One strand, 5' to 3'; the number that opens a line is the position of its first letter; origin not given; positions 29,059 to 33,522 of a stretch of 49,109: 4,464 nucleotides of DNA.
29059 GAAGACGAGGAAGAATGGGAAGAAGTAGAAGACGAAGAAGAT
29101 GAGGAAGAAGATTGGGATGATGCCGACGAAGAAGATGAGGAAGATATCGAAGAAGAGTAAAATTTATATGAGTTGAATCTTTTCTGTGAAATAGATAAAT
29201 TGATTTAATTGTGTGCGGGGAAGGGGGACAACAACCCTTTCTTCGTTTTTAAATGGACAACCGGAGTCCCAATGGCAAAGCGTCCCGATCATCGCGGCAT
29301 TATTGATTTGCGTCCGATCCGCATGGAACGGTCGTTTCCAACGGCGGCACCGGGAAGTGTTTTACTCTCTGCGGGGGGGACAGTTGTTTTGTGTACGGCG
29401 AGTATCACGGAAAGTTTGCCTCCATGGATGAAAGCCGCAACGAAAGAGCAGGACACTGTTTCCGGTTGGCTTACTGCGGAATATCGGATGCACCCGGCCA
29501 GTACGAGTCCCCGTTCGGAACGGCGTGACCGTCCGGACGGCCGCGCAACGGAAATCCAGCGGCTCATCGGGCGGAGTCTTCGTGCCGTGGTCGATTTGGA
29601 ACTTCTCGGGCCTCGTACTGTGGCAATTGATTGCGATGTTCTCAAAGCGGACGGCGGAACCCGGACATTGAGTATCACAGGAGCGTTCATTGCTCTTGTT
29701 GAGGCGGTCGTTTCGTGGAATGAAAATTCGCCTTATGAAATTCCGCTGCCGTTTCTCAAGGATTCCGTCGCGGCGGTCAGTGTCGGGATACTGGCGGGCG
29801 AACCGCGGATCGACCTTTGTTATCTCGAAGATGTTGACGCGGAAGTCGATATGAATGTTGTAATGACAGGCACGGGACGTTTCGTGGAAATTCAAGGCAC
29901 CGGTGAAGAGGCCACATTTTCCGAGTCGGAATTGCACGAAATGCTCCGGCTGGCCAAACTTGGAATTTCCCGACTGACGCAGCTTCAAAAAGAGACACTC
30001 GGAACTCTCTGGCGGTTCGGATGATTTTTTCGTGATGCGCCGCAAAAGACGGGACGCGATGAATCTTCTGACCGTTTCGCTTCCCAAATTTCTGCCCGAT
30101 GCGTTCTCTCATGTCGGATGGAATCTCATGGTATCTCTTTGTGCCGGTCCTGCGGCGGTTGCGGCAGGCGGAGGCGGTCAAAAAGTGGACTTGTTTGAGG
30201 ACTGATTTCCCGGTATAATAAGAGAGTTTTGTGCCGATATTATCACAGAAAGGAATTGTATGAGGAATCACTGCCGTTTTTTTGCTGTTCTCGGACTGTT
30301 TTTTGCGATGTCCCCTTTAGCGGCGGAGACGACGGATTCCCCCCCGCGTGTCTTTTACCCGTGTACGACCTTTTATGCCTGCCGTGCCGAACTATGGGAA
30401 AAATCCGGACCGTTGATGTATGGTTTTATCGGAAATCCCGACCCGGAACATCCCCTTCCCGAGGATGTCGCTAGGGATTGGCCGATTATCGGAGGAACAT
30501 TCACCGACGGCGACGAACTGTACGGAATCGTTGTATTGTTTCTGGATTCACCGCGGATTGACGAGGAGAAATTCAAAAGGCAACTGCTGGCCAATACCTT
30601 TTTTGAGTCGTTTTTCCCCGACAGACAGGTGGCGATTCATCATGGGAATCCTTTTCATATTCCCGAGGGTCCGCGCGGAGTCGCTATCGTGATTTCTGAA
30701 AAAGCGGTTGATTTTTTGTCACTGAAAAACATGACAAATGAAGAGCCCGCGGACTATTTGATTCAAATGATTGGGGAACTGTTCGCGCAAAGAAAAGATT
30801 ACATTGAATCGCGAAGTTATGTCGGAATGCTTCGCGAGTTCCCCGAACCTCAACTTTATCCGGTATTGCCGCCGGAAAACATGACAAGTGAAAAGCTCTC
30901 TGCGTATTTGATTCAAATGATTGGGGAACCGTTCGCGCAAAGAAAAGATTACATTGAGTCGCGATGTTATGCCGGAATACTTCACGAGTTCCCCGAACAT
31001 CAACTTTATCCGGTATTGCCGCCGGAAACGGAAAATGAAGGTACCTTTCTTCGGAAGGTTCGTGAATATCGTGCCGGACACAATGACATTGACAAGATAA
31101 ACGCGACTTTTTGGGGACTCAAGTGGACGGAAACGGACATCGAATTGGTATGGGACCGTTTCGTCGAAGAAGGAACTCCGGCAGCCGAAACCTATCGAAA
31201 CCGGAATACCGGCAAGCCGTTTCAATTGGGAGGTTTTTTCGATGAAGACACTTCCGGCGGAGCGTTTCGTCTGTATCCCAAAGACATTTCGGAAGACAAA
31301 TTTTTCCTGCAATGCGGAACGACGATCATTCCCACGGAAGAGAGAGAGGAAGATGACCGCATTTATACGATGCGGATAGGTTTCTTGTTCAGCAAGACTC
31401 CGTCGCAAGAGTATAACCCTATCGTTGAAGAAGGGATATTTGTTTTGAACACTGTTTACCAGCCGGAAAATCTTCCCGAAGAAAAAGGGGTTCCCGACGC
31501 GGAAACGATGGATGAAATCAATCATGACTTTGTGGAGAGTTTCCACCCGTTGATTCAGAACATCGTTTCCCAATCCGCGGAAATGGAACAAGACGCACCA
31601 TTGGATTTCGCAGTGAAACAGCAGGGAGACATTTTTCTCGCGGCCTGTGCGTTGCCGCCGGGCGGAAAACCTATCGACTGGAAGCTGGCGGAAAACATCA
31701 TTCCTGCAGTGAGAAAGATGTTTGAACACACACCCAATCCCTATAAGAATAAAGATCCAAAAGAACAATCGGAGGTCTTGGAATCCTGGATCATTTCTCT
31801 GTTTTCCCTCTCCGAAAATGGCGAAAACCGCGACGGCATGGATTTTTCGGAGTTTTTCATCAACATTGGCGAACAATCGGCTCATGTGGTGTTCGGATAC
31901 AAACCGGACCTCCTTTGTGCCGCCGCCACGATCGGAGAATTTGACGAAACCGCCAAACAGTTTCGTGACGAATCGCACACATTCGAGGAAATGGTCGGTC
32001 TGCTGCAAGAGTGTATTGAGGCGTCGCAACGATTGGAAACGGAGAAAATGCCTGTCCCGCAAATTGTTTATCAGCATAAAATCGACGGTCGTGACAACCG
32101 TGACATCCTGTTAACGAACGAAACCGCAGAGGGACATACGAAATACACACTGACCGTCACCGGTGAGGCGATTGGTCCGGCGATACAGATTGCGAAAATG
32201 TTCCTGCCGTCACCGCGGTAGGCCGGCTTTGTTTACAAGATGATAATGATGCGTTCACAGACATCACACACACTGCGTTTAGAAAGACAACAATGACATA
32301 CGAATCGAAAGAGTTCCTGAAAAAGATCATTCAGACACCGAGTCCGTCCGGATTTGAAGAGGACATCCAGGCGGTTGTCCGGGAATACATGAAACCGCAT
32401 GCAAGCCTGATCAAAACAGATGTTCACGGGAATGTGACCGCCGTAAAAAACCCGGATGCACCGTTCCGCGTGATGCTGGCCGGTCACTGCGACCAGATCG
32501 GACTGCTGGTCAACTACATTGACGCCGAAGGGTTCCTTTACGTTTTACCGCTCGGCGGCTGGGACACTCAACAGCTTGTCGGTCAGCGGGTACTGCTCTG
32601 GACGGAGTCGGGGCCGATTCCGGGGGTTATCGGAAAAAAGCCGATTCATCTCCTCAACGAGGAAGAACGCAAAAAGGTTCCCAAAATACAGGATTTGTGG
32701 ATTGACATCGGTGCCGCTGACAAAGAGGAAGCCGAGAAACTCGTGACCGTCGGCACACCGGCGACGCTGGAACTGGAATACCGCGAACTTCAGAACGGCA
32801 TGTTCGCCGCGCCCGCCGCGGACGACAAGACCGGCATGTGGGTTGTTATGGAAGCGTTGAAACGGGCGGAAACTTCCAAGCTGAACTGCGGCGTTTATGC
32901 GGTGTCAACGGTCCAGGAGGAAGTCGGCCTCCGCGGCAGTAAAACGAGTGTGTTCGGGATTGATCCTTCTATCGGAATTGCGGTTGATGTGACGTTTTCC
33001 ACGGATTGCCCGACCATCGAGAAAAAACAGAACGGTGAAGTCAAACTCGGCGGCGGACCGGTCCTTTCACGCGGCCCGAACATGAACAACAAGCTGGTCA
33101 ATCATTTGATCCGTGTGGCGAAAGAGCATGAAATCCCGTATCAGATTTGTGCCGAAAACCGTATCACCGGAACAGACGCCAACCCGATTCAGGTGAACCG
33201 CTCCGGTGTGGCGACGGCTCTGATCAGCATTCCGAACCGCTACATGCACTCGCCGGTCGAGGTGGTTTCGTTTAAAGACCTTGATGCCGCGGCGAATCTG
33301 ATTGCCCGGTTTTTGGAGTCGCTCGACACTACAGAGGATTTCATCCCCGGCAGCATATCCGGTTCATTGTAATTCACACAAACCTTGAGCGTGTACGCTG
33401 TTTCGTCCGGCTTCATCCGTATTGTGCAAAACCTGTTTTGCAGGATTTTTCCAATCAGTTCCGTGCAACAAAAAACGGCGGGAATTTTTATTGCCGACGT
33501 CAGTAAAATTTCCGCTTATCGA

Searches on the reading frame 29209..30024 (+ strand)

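Call 62: search_protein_families(library=pfam, proteins=[window:29209-30024:+], max_evalue=0.001)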
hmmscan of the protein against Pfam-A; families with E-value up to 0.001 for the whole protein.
window:29209-30024:+ (271 aa): 2 families
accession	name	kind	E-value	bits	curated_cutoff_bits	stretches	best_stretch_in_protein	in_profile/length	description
PF01138.27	RNase_PH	-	3.4e-27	95.9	25.5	1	34-167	2-128/130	3' exoribonuclease family, domain 1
PF03725.20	RNase_PH_C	-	7.6e-13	48.7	20.8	1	186-250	2-65/67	3' exoribonuclease family, domain 2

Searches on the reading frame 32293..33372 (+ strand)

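Call 62: search_protein_families(library=pfam, proteins=[window:32293-33372:+], max_evalue=0.001)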
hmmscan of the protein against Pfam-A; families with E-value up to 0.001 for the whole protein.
window:32293-33372:+ (359 aa): 3 families
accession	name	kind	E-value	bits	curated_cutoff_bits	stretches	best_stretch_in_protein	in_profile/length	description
PF05343.19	Peptidase_M42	-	3.4e-90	302.5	23.2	1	46-336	1-292/292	M42 glutamyl aminopeptidase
PF01546.33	Peptidase_M20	-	3.6e-09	37.3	24.6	1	163-342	19-205/206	Peptidase family M20/M25/M40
PF02127.20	Peptidase_M18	-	5.9e-06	25.8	24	1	245-340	330-431/432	Aminopeptidase I zinc metalloprotease (M18)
